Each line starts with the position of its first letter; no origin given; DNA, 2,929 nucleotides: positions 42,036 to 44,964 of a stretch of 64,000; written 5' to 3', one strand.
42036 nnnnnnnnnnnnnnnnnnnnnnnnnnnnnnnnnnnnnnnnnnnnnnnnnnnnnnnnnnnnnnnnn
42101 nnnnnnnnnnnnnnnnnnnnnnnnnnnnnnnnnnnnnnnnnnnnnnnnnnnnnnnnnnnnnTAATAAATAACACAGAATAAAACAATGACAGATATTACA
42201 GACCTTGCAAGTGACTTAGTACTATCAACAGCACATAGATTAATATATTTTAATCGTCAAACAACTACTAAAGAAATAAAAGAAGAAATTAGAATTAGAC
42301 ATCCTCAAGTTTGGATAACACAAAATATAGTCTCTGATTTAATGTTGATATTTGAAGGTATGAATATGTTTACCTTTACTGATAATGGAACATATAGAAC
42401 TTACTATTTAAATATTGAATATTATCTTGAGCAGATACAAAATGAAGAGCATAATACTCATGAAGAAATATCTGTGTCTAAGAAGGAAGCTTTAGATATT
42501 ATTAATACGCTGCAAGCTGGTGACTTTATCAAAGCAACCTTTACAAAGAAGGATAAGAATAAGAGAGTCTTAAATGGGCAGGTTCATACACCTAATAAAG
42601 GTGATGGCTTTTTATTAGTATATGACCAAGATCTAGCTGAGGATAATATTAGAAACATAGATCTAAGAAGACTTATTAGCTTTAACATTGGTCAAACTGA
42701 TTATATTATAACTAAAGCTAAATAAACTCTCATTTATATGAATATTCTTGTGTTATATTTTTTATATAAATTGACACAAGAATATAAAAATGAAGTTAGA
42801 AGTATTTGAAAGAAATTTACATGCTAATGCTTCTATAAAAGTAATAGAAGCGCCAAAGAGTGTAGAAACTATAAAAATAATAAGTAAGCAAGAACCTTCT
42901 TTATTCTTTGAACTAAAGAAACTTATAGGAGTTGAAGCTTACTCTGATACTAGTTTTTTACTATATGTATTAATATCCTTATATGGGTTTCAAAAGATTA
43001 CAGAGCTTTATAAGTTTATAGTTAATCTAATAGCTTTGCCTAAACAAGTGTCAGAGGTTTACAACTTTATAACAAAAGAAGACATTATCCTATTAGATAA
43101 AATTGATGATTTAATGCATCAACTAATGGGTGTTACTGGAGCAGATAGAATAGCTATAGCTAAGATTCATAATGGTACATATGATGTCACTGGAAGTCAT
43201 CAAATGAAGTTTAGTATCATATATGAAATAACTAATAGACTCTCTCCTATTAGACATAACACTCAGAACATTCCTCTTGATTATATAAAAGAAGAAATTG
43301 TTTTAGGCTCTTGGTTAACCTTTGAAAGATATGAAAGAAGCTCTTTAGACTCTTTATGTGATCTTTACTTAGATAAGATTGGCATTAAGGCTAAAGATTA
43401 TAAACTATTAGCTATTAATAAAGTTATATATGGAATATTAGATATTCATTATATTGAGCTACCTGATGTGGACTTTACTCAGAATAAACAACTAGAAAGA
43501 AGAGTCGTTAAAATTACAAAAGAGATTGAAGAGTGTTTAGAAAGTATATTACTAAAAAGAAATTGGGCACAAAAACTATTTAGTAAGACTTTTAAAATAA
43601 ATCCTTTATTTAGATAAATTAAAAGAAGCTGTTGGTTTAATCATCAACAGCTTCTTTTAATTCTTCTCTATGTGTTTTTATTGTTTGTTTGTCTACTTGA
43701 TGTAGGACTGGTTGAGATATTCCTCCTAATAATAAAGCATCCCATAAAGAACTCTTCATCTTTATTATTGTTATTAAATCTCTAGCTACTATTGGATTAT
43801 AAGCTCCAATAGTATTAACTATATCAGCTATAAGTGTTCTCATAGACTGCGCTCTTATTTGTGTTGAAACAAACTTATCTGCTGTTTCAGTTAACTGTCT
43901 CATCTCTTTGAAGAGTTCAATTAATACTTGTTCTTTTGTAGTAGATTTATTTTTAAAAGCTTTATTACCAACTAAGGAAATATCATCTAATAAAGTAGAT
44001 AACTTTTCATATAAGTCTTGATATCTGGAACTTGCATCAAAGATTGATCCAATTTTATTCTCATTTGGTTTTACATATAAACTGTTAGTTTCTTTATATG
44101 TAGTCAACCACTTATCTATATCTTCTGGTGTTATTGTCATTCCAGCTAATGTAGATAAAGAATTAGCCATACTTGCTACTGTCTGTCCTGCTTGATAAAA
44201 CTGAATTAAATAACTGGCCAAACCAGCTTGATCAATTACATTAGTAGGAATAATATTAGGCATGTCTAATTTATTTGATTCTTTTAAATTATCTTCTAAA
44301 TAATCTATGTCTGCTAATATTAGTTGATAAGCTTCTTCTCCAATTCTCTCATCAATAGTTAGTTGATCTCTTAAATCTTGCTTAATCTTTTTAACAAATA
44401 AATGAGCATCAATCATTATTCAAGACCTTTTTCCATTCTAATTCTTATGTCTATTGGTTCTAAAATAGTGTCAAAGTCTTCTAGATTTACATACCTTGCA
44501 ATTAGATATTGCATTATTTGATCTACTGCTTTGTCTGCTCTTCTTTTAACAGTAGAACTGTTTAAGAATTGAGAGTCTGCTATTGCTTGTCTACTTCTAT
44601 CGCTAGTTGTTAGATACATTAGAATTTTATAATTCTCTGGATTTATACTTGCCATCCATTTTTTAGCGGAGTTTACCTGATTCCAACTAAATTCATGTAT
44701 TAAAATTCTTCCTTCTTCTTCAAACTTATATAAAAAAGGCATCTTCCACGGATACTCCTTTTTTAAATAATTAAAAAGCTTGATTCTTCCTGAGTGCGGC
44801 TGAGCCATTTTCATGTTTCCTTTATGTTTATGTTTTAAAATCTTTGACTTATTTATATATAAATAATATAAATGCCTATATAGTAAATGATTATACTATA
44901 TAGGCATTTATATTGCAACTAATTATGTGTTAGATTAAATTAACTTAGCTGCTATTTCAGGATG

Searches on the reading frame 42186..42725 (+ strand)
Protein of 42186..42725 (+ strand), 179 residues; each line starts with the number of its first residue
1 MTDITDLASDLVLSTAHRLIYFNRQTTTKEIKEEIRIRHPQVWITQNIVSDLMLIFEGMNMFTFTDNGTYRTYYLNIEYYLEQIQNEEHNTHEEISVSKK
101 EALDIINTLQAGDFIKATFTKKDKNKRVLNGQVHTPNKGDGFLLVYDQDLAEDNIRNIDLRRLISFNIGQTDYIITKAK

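Call 12: search_protein_families(library=pfam, proteins=[window:42186-42725:+], max_evalue=0.01)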
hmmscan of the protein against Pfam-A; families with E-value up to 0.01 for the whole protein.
window:42186-42725:+ (179 aa): 0 families

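Call 13: search_protein_families(library=phrogs, proteins=[window:42186-42725:+], max_evalue=0.001)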
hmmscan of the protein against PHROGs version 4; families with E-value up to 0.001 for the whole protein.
window:42186-42725:+ (179 aa): 1 family
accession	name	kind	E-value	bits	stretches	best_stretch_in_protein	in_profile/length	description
phrog_33401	-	unknown function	8.7e-09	36.8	1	19-78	14-74/154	-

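Call 43: find_homologous_proteins(query=window:42186-42725:+)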
Query window:42186-42725:+ (179 aa): 11 proteins with E <= 0.001 among 56 candidates.
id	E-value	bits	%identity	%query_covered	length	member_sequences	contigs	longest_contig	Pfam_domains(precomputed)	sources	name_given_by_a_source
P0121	1.1e-101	356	93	100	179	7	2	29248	-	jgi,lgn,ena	jgi:hypothetical protein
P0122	1.4e-79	284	76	98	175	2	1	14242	-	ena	-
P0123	1.5e-72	261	70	100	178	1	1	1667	-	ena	-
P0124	1.4e-43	167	51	97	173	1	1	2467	-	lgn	-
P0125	3.2e-35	139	44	97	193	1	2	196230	-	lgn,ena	-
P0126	3.8e-32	129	45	97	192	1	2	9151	-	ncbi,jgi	jgi:hypothetical protein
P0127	1.8e-31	127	43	97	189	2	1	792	-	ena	-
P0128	3.1e-31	126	44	97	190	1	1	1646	-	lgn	-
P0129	1.2e-30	125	46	97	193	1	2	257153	-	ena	-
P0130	1.3e-30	124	47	97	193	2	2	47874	-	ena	-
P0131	4.9e-28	116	41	97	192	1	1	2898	-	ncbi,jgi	jgi:hypothetical protein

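Call 47: find_homologous_proteins(query=A3, max_evalue=0.001)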
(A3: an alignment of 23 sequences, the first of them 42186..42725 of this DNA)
Query A3 (23 sequences) (179 aa, profile of the alignment): 308 proteins with E <= 0.001 among 5868 candidates; the best 120 are listed.
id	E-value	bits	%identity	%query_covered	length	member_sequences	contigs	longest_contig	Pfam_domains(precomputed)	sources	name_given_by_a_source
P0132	2.6e-67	245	31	77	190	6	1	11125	-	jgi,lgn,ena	jgi:hypothetical protein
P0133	9.0e-67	243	33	75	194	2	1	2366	-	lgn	-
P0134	3.6e-66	241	28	88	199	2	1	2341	-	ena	-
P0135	5.5e-66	240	35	76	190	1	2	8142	-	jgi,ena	jgi:hypothetical protein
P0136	6.9e-66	240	34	92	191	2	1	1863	-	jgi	-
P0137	1.5e-65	239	31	97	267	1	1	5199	-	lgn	-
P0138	2.2e-65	238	32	92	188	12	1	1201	-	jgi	jgi:phage/plasmid primase-like uncharacterized protein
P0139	3.7e-65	238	31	88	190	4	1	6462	-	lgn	-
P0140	3.9e-65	237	33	89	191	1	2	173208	-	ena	-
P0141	4.6e-65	237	31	75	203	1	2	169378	-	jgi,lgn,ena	jgi:phage/plasmid primase-like uncharacterized protein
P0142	5.0e-65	237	37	38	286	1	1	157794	-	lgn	-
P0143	5.2e-65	237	34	92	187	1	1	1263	-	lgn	-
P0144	5.3e-65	237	32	92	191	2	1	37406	-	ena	-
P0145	7.9e-65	236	31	77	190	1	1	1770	-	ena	-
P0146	9.8e-65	236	32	92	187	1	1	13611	-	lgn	-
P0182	1.4e-58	216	23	92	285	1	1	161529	-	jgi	jgi:hypothetical protein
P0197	7.9e-57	210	45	37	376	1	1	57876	-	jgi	jgi:ribosomal protein S17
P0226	1.5e-52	196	27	92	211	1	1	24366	PF17726.8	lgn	-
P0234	5.3e-52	195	36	41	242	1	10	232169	-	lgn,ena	-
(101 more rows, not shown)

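Call 50: search_solved_structures(query=A4, max_evalue=10)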
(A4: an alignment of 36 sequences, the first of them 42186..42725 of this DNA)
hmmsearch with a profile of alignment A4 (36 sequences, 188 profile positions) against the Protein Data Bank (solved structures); distinct sequences matched with E-value up to 10: 1.
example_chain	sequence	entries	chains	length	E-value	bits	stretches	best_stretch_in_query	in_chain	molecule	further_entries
5vxj_B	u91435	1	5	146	2.1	11.3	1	47-90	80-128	single-domain antibody JMK-E3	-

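Call 55: predict_structure(alignment_id=A4)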
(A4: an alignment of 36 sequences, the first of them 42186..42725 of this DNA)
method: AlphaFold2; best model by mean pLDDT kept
length: 179 residues; sequences in the alignment: 36
mean_pLDDT: 87.7   pTM: 0.49
mean pLDDT of the five models: 87.7, 87.0, 86.4, 85.7, 85.1
residues with pLDDT >= 90: 124; 70-90: 37; 50-70: 15; < 50: 3
segments of 3 or more residues with pLDDT < 50: none
pLDDT, mean of each block of 10 residues (from residue 1): 76 96 93 95 91 93 88 85 55 85 93 94 91 88 90 90 92 81
secondary structure, 60 per line:
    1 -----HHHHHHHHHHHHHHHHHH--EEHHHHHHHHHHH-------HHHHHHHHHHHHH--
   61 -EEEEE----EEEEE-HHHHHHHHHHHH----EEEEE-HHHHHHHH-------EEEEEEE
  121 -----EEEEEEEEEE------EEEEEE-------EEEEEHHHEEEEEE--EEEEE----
elements in order: H6-23 H28-38 H46-58 E62-66 E71-75 H77-88 E93-97 H99-106 E114-120 E126-135 E142-147 E155-159 E163-168 E171-175

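Call 57: fold_search(model_id=the predicted structure, library=pdb)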
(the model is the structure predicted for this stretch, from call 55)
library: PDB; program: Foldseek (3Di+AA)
matches with E <= 10: 1393; with E <= 0.001: 1
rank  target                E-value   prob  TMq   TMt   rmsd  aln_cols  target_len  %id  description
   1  1zq1_A                9.7e-04  1.00  0.30  0.13   8.6        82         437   18  Structure of GatDE tRNA-Dependent Amidotransferase from Pyrococcus abyssi (released 2005-10-18)
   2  9g6k_Lp               3.5e-03  0.89  0.27  0.14  21.6       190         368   12  LSU structure derived from the LSU sample of the mitoribosome from T. gondii. (released 2024-12-11)
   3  3met_B                3.7e-03  1.00  0.25  0.26   2.9        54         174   18  Crystal structure of SGF29 in complex with H3K4me2 (released 2010-04-28)
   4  4x2w_A                4.4e-03  0.77  0.21  0.22  18.8       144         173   13  Crystal structure of the Murine Norovirus NS6 protease (inactive C139A mutant) with a C-terminal extension to include  (released 2015-02-18)
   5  7qfz_E                6.3e-03  0.93  0.29  0.19  14.0       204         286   10  BrxR, a WYL-domain containing transcriptional regulator (released 2022-05-18)
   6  9i05_Al               8.1e-03  0.75  0.27  0.14  21.6       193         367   12  Cryo-EM structure of the large subunit of the mitochondrial ribosome from Toxoplasma gondii (released 2025-06-11)
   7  1p6r_MODEL_1_A        8.6e-03  1.00  0.31  0.62   3.5        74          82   16  Solution structure of the DNA binding domain of the repressor BlaI. (released 2003-12-09)
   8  3me9_B                9.1e-03  1.00  0.25  0.26   2.9        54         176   18  Crystal structure of SGF29 in complex with H3K4me3 peptide (released 2010-04-28)
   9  7qfz_G                9.1e-03  0.92  0.30  0.20  13.8       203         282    9  BrxR, a WYL-domain containing transcriptional regulator (released 2022-05-18)
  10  8tpk_A                9.1e-03  0.85  0.28  0.17  16.1       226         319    8  P6522 crystal form of C. crescentus DriD-ssDNA-DNA complex (released 2023-11-29)
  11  7qfz_D                9.7e-03  0.85  0.29  0.19  14.8       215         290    9  BrxR, a WYL-domain containing transcriptional regulator (released 2022-05-18)
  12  7qfz_H                1.0e-02  0.90  0.29  0.20  13.8       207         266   10  BrxR, a WYL-domain containing transcriptional regulator (released 2022-05-18)
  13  6aht_B                1.1e-02  0.98  0.25  0.38  10.6       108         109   10  Plasmid partitioning protein TubR from Bacillus cereus (released 2019-06-26)
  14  7t8k_B                1.2e-02  0.72  0.26  0.18  15.0       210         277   10  BrxR from Acinetobacter BREX type I phage restriction system bound to DNA (released 2022-05-18)
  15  4x2w_B                1.2e-02  0.57  0.19  0.19  18.9       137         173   11  Crystal structure of the Murine Norovirus NS6 protease (inactive C139A mutant) with a C-terminal extension to include  (released 2015-02-18)
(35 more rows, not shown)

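Call 59: search_protein_families(library=ncbifam, proteins=[window:42186-42725:+], max_evalue=0.01)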
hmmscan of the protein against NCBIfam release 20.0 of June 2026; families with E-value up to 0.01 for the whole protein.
window:42186-42725:+ (179 aa): 0 families

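Call 65: find_encoding_contigs(protein=P0234, flank=4000, max_places=1)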
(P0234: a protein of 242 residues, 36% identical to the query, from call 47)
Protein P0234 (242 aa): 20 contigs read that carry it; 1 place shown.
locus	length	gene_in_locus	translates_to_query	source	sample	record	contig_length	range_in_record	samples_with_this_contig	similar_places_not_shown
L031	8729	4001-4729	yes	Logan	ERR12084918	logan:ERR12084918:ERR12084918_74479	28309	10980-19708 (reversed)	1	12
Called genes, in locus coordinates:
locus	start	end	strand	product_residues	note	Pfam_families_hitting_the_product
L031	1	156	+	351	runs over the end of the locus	PF01068:DNA_ligase_A_M, PF14743:DNA_ligase_OB_2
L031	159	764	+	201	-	PF09414:RNA_ligase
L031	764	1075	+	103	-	-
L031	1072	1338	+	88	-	-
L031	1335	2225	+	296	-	PF00156:Pribosyltran (weak), PF14572:Pribosyl_synth (weak)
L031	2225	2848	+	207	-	-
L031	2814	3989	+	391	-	PF00644:PARP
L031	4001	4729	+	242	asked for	-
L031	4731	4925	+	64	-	-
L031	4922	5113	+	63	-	-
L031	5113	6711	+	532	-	PF18127:NAMPT_N, PF04095:NAPRTase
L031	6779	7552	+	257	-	PF13479:AAA_24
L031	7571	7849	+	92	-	-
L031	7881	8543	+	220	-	-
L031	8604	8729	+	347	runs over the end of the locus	-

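Call 66: find_encoding_contigs(protein=P0197, flank=4000, max_places=1)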
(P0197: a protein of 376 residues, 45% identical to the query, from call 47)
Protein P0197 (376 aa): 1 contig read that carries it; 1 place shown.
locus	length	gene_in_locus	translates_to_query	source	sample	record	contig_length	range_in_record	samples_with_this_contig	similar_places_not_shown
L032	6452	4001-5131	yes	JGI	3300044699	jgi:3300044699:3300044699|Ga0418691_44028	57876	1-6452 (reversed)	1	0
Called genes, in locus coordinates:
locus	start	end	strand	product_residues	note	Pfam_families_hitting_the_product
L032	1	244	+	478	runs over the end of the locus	-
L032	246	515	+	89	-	-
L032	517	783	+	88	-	-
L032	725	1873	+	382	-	PF01068:DNA_ligase_A_M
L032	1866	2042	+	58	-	-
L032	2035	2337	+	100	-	-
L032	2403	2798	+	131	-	-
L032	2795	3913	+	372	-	PF00644:PARP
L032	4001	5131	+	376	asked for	-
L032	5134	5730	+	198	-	PF23802:DUF7178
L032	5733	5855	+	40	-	-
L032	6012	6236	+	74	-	-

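Call 67: find_encoding_contigs(protein=P0182, flank=4000, max_places=1)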
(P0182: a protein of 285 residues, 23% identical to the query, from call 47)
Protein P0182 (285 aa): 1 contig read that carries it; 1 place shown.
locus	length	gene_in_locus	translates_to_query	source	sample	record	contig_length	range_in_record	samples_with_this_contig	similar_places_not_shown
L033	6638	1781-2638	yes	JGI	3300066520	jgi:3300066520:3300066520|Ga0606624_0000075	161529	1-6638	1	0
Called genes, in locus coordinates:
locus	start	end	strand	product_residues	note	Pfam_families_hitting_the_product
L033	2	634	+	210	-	?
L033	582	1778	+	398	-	PF00644:PARP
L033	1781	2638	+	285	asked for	-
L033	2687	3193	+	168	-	-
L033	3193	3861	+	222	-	-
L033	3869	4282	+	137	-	-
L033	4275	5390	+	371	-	-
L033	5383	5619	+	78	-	-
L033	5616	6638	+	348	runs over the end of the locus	PF02511:Thy1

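Call 68: find_encoding_contigs(protein=P0226, flank=4000, max_places=1)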
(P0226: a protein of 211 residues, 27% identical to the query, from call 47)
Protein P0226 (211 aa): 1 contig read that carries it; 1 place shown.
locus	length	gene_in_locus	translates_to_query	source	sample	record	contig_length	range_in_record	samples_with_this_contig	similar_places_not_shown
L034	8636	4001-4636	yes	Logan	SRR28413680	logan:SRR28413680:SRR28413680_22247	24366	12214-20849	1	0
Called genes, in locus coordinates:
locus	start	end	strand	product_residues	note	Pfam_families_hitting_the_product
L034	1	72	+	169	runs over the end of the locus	-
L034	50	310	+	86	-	-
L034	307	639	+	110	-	-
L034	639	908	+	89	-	-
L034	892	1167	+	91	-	-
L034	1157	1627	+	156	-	-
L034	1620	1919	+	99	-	-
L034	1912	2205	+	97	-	-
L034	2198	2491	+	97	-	-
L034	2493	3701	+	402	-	PF00644:PARP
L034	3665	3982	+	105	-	-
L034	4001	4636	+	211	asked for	PF17726:DpnI_C (faint)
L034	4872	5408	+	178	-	PF01832:Glucosaminidase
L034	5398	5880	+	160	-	-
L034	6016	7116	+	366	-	PF20030:bpMoxR, PF07728:AAA_5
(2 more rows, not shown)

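Call 76: search_dna_similar(query=window:42186-42725:+, collection=phages, mode=protein, max_evalue=0.001, max_rows=20)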
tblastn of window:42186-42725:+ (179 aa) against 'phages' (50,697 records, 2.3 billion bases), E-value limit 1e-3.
Records with a match: 7; places in all: 7; records where one place covers at least 80% of the query: 3.
Best place of each record, by identity: <60% 7.
By first word of the organism name: Cellulophaga 7.
By host as written in the record: Cellulophaga baltica #18 2; Cellulophaga baltica #17 2; Cellulophaga baltica #4 2; Cellulophaga baltica #13 1.
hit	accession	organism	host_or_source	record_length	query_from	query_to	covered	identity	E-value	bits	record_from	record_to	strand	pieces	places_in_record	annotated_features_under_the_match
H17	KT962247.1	Cellulophaga phage phi17:2_18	Cellulophaga baltica #18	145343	19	163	81%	29.1%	8e-5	48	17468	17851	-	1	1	hypothetical protein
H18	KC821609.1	Cellulophaga phage phi17:2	Cellulophaga baltica #17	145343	19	163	81%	29.1%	8e-5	48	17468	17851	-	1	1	hypothetical protein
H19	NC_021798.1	Cellulophaga phage phi17:2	Cellulophaga baltica #17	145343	19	163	81%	29.1%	8e-5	48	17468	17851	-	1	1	hypothetical protein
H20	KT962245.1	Cellulophaga phage phi4:1_13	Cellulophaga baltica #13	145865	23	129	60%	32.4%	2e-4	47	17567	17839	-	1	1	hypothetical protein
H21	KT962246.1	Cellulophaga phage phi4:1_18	Cellulophaga baltica #18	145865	23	129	60%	32.4%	2e-4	47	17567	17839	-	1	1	hypothetical protein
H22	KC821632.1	Cellulophaga phage phi4:1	Cellulophaga baltica #4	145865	23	129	60%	32.4%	2e-4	47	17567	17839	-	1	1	hypothetical protein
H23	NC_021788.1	Cellulophaga phage phi4:1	Cellulophaga baltica #4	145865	23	129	60%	32.4%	2e-4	47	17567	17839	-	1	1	hypothetical protein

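Call 86: search_protein_families(library=padloc, proteins=[window:42186-42725:+], max_evalue=0.01)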
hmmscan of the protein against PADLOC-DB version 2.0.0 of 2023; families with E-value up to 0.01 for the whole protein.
window:42186-42725:+ (179 aa): 0 families

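Call 87: search_protein_representatives(alignment_id=A4)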
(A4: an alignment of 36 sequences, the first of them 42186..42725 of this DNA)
Query: 36 sequences, 188 profile positions. Proteins with E-value up to 0.001 (for the whole library): 2405; up to 1e-10: 658; up to 1e-30: 190. The best 150 are listed.
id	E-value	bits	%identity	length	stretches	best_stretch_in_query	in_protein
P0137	6.9e-66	238.0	-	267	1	4-187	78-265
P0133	9.5e-66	237.5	-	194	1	4-187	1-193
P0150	7.9e-63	228.0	-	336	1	5-187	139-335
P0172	2.3e-62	226.4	-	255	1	4-188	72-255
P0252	4.0e-62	225.7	-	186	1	4-188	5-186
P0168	1.1e-61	224.2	-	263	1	4-187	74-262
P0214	2.9e-61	222.9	-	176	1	1-188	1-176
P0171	5.4e-61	222.0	-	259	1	6-187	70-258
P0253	2.5e-60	219.8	-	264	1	2-188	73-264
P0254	2.5e-60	219.8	-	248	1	9-188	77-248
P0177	7.1e-60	218.3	-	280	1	3-187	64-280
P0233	1.3e-59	217.5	-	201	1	2-188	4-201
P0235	1.7e-59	217.1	-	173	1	4-188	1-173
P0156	2.7e-59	216.5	-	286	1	3-187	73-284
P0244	4.0e-59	215.9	-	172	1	6-188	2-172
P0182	5.3e-57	209.0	-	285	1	3-187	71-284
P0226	2.6e-50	187.2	-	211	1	5-187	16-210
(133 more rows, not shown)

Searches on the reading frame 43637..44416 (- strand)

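Call 12: search_protein_families(library=pfam, proteins=[window:43637-44416:-], max_evalue=0.01)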
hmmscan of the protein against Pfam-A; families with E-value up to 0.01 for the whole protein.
window:43637-44416:- (259 aa): 0 families

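Call 13: search_protein_families(library=phrogs, proteins=[window:43637-44416:-], max_evalue=0.001)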
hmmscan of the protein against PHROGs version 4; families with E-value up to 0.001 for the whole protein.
window:43637-44416:- (259 aa): 1 family
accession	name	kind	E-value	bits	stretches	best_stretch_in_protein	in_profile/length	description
phrog_32230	-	unknown function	4.4e-12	46.7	1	45-227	52-231/236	-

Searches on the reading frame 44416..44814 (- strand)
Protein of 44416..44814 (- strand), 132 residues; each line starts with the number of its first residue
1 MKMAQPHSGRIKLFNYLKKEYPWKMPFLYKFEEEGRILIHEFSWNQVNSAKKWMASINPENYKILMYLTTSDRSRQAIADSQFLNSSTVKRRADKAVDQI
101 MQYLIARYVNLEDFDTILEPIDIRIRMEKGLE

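Call 12: search_protein_families(library=pfam, proteins=[window:44416-44814:-], max_evalue=0.01)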
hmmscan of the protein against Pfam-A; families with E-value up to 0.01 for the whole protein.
window:44416-44814:- (132 aa): 0 families

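Call 13: search_protein_families(library=phrogs, proteins=[window:44416-44814:-], max_evalue=0.001)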
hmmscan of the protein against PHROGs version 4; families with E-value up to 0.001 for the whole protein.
window:44416-44814:- (132 aa): 1 family
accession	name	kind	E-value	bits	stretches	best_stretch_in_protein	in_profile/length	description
phrog_29168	-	unknown function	4.6e-11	43.8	1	27-129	19-116/148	-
